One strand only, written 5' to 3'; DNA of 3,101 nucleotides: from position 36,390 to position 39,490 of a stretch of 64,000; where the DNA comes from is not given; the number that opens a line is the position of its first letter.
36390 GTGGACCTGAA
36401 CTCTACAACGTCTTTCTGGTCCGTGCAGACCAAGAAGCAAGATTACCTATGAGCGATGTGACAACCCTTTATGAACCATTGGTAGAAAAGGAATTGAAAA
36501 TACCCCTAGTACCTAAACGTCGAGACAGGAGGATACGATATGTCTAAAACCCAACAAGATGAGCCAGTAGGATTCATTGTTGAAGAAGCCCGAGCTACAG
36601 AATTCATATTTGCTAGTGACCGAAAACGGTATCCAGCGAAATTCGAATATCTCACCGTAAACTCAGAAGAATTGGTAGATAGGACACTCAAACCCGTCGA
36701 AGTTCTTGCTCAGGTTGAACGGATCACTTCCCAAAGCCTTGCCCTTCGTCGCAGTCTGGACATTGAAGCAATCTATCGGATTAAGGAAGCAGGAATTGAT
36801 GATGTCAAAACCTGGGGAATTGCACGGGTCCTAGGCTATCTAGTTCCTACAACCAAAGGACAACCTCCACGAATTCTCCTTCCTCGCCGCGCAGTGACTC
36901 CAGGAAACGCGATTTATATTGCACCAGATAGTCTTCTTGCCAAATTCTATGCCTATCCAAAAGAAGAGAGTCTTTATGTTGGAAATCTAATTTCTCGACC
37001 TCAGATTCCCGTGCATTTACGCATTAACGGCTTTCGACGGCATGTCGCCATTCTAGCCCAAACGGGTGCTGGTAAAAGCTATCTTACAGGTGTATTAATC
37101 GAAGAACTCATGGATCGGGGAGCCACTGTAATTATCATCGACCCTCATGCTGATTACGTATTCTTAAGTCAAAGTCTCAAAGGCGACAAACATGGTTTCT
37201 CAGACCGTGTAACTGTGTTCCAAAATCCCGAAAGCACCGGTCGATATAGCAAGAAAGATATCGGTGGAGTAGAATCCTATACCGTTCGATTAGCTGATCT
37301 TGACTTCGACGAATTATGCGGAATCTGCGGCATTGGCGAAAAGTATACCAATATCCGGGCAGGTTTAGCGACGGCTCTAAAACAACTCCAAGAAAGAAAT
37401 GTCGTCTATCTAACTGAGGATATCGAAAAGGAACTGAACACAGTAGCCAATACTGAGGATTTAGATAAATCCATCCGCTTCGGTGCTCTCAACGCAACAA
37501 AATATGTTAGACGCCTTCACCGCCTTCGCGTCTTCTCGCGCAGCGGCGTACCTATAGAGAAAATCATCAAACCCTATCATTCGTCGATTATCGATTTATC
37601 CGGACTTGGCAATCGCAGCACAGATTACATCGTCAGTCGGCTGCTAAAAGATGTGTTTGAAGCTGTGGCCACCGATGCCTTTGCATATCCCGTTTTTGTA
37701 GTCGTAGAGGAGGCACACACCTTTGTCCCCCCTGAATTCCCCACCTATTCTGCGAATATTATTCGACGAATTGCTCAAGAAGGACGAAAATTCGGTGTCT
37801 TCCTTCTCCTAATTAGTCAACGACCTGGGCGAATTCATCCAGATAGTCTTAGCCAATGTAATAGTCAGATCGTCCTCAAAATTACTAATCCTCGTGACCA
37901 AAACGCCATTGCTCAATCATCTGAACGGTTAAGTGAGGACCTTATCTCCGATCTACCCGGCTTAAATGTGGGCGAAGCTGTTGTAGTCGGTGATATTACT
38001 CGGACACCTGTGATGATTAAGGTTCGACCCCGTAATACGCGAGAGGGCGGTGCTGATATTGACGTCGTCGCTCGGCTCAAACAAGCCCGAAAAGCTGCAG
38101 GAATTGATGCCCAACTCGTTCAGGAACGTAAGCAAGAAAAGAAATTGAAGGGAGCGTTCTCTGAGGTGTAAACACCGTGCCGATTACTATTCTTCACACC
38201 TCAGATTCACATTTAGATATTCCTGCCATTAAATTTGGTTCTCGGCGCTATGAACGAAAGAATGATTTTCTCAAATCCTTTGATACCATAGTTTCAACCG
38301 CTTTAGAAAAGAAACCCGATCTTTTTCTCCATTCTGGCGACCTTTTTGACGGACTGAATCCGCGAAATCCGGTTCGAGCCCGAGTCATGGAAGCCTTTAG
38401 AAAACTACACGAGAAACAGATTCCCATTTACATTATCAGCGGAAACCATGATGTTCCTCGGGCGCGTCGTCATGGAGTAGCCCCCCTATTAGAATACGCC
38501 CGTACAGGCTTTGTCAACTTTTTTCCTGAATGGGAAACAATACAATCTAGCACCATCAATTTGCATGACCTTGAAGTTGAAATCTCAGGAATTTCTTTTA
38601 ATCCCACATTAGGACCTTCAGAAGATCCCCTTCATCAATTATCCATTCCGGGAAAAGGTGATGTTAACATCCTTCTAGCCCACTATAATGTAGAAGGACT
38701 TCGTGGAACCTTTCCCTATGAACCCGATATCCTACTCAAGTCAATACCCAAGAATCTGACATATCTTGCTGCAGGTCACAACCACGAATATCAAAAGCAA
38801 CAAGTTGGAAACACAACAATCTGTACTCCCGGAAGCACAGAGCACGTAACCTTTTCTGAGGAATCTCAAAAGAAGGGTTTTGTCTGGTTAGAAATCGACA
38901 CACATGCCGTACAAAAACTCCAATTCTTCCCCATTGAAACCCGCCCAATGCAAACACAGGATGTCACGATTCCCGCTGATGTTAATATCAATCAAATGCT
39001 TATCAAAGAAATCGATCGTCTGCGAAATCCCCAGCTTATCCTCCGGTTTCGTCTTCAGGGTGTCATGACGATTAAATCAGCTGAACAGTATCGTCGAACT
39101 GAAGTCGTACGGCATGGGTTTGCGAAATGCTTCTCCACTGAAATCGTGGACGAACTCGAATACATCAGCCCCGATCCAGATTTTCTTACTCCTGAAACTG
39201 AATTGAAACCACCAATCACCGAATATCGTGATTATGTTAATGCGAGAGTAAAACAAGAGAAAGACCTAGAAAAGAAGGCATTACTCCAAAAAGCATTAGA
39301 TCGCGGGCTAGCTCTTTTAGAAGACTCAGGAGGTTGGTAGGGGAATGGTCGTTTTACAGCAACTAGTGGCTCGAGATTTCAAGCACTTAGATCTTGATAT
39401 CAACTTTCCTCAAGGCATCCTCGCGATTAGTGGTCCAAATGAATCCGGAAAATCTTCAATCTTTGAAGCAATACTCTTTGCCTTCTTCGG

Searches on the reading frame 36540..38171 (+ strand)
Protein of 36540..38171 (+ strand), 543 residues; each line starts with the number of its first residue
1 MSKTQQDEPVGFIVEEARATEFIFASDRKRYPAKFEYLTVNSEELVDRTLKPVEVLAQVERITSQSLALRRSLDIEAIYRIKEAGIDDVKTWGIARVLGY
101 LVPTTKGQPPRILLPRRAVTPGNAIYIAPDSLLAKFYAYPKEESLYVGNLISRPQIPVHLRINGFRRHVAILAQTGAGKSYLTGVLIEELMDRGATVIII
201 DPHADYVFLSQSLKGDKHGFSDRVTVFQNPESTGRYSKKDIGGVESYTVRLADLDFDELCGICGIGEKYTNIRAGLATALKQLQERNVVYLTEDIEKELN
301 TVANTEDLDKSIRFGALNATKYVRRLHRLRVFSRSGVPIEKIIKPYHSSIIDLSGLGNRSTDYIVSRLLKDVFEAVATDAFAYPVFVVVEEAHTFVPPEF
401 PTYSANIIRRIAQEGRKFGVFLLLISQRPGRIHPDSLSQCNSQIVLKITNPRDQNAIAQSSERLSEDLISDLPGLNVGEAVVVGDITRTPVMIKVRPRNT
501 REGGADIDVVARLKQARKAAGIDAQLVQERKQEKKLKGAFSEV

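Call 3: search_protein_families(library=pfam, proteins=[window:36540-38171:+], max_evalue=1)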
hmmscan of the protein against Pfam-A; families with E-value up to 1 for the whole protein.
window:36540-38171:+ (543 aa): 13 families
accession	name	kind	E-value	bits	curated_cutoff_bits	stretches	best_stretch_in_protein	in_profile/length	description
PF01935.23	DUF87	-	1.2e-37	130.6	23.2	1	146-372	2-220/220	Helicase HerA, central domain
PF19044.6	P-loop_TraG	-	0.0009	18.4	25.8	1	167-245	30-108/413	TraG P-loop domain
PF05872.18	HerA_C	-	0.0026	16.9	22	0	155-208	10-63/502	Helicase HerA-like C-terminal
PF12846.13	AAA_10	-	0.0027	17.2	27.5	1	168-205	23-60/362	AAA-like domain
PF02534.20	T4SS-DNA_transf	-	0.0048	16.2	20.1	1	144-215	31-91/468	Type IV secretory system Conjugative DNA transfer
PF00270.35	DEAD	-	0.0096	16.1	26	0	167-202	15-53/167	DEAD/DEAH box helicase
PF10412.15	TrwB_AAD_bind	-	0.013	14.8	20.5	1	162-207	11-56/387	Type IV secretion-system coupling protein DNA-binding domain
PF01580.24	FtsK_SpoIIIE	-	0.022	14.7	24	1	406-430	196-220/221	FtsK/SpoIIIE family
PF07791.16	Imm11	-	0.036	13.8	22.1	1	363-411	71-116/194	Immunity protein family (Imm11)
PF03308.22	MeaB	-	0.044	13.2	23.1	1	168-218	35-85/273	Methylmalonyl Co-A mutase-associated GTPase MeaB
PF13401.12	AAA_22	-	0.081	13.7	27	0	167-204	6-43/130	AAA domain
PF20720.3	nSTAND3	-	0.098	12.8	27.2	1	167-201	18-52/155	Novel STAND NTPase 3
PF06414.18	Zeta_toxin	-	0.15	11.9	22.3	1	173-202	23-51/199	Zeta toxin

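Call 4: search_protein_families(library=ncbifam, proteins=[window:36540-38171:+], max_evalue=1)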
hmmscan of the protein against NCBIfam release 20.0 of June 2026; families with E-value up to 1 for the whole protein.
window:36540-38171:+ (543 aa): 19 families
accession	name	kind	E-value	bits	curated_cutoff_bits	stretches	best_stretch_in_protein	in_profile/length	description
NF040819.1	helicase_HerA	equivalog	8.3e-66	222.7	970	2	379-519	398-544/561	DNA double-strand break repair helicase HerA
NF040937.1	HerA_Thermprot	equivalog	1.8e-53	181.6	800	2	339-518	300-484/487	DNA double-strand break repair helicase HerA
NF042944.1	HerA_antiphage_2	equivalog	1.5e-31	109.8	850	2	380-522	424-569/576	anti-phage-associated helicase HerA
NF053655.1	CedD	equivalog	7e-28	97.6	600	1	148-496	202-526/527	DNA-translocating ATPase CedD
NF042943.1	HerA_antiphage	equivalog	5.1e-26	91.4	800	2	380-499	430-553/566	anti-phage-associated helicase HerA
NF045975.1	VirB4_plasma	equivalog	1.2e-06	26.6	590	1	170-216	519-565/894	Mbov_0397 family ICE element conjugal transfer ATPase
TIGR03743.1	SXT_TraD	subfamily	1.8e-06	26.7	366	1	156-206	165-215/636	conjugative transfer system coupling protein TraD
TIGR02746.1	TraC-F-type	equivalog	1.9e-06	26.1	567.05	1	169-232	433-496/800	type IV secretion system protein TraC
NF033849.1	ser_rich_anae_1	subfamily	5.3e-05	20.8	650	1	356-459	984-1101/1163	serine-rich protein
TIGR03925.1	T7SS_EccC_b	equivalog_domain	0.0024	16.2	346.55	1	383-467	186-264/564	type VII secretion protein EccCb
NF041017.1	DNA_import_CedB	equivalog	0.0083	14.8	700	1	325-428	413-515/590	DNA import protein CedB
TIGR03754.1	conj_TOL_TraD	equivalog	0.014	13.9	647.55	1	157-227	171-242/643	type IV conjugative transfer system coupling protein TraD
NF045971.1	conju_CD1110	equivalog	0.014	13.7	325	1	170-216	419-466/752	VirB4-like conjugal transfer ATPase, CD1110 family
TIGR03783.1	Bac_Flav_CT_G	subfamily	0.059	11.2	261.55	1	167-219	439-491/829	TraG family conjugative transposon ATPase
TIGR00750.1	lao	equivalog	0.063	12.4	240.75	1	167-218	35-86/300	methylmalonyl Co-A mutase-associated GTPase MeaB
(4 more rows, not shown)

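Call 62: search_protein_families(library=padloc, proteins=[window:36540-38171:+], max_evalue=0.001)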
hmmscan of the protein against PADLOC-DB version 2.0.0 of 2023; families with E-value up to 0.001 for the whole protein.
window:36540-38171:+ (543 aa): 16 families
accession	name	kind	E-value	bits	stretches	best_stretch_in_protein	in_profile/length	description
PDLC04105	HerA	-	3.2e-52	175.9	2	349-534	382-574/576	-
PDLC04102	HerA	-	1.3e-34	117.6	1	363-506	485-630/654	-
PDLC04103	HerA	-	1.1e-30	104.5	2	383-498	440-560/579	-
PDLC02188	HerA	-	4.1e-30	103.2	1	382-523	426-570/578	-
PDLC04140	mad8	-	6.5e-30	102.7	1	157-510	19-314/314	mads_8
PDLC04098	HerA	-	2e-28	97.4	1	349-496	487-647/686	-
PDLC04106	HerA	-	2.9e-28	96.8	1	348-499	471-632/667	-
PDLC02185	HerA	-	6.9e-28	95.7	1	346-498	406-564/585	-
PDLC04100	HerA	-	1.1e-26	91.7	1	349-499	403-559/580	-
PDLC04104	HerA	-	1.6e-24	84.4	1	365-532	202-374/379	-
PDLC04097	HerA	-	8.9e-20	68.8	1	403-501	500-598/618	-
PDLC01055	HerA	-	1.6e-14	51.7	2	342-498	378-527/532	Type III coevolved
PDLC02684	DndH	-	2.3e-06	23.4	1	165-427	1366-1636/1715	DndH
PDLC04107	HerA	-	1.4e-05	22.2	1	165-215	168-219/306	-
PDLC04099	HerA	-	2.3e-05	21.8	1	165-207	168-211/214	-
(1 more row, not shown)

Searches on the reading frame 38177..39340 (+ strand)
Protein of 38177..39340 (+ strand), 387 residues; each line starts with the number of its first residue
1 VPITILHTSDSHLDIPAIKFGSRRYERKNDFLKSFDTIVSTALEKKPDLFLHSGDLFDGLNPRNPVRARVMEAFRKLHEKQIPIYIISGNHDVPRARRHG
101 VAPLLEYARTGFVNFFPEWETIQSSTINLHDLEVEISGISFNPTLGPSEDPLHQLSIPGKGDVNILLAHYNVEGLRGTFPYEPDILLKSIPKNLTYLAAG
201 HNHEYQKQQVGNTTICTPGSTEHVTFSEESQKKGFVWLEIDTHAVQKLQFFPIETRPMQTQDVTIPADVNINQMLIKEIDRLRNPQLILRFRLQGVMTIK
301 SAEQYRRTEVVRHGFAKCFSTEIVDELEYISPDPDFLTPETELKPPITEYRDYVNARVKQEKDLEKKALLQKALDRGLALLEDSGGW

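Call 3: search_protein_families(library=pfam, proteins=[window:38177-39340:+], max_evalue=1)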
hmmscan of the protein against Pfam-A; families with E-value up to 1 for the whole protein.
window:38177-39340:+ (387 aa): 4 families
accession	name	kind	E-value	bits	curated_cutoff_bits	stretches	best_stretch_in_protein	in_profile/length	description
PF00149.33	Metallophos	-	9.5e-18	65.8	21.5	1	4-205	2-191/191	Calcineurin-like phosphoesterase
PF12850.12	Metallophos_2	-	9.8e-11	42.3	27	1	5-242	3-153/154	Calcineurin-like phosphoesterase superfamily domain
PF00702.32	Hydrolase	-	0.013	16.4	26.4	1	18-92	48-125/191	haloacid dehalogenase-like hydrolase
PF14582.11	Metallophos_3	-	0.079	12.7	28.2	0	70-95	78-103/259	Metallophosphoesterase, calcineurin superfamily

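Call 4: search_protein_families(library=ncbifam, proteins=[window:38177-39340:+], max_evalue=1)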
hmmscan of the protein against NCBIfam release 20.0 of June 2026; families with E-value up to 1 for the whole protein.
window:38177-39340:+ (387 aa): 16 families
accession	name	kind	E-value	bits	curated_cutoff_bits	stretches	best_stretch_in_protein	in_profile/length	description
NF041031.1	Mre11_Sulfo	equivalog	1.8e-27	96.6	500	1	5-298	2-289/374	DNA double-strand break repair protein Mre11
TIGR00619.1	sbcd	subfamily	4.2e-20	72.6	77.65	2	5-108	3-101/252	exonuclease subunit SbcD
NF041030.1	Mre11_Halo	equivalog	6.8e-19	68.2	550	1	5-270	4-247/361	DNA double-strand break repair protein Mre11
TIGR00583.1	mre11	equivalog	8.4e-14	51.3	434.6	3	3-76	4-72/405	DNA repair protein (mre11)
NF041029.1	Mre11_Pyroc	equivalog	6.2e-13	48.3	600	2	23-106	17-99/438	DNA double-strand break repair protein Mre11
NF041753.2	sbcd_Staph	equivalog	2.3e-11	43.1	480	2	4-94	2-88/375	exonuclease subunit SbcD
NF041754.1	sbcd_Bac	equivalog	2.6e-11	43.4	750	1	4-123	2-115/390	exonuclease subunit SbcD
NF008206.2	PRK10966.1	equivalog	1.8e-09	37.2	450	2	4-93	2-86/380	exonuclease subunit SbcD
NF003743.0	PRK05340.1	equivalog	3.3e-05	23.2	134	1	28-92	16-82/242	UDP-2,3-diacylglucosamine diphosphatase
TIGR00040.1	yfcE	subfamily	7.7e-05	22.8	56.25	2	42-93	24-63/158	YfcE family phosphodiesterase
NF006988.0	PRK09453.1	equivalog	0.00013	21.9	117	1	192-249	117-171/183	phosphodiesterase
TIGR04123.1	P_estr_lig_assc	hypoth_equivalog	0.0011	18.4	150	1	35-95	53-114/207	ligase-associated DNA damage response endonuclease PdeM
NF008460.0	PRK11340.1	equivalog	0.008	15.6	188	1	36-98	70-129/271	phosphodiesterase YaeI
NF053862.1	DS9_1_antiphage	equivalog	0.031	13.1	420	1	4-96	195-292/486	anti-phage phosphoesterase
TIGR03729.1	acc_ester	subfamily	0.095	12.1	148.25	1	34-93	20-73/239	putative phosphoesterase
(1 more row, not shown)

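Call 62: search_protein_families(library=padloc, proteins=[window:38177-39340:+], max_evalue=0.001)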
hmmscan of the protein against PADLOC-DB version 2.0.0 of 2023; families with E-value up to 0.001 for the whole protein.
window:38177-39340:+ (387 aa): 1 family
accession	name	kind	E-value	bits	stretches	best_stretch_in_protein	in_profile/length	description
PDLC05051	PDC-S60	-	0.00011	18.5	0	4-98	2-94/1027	-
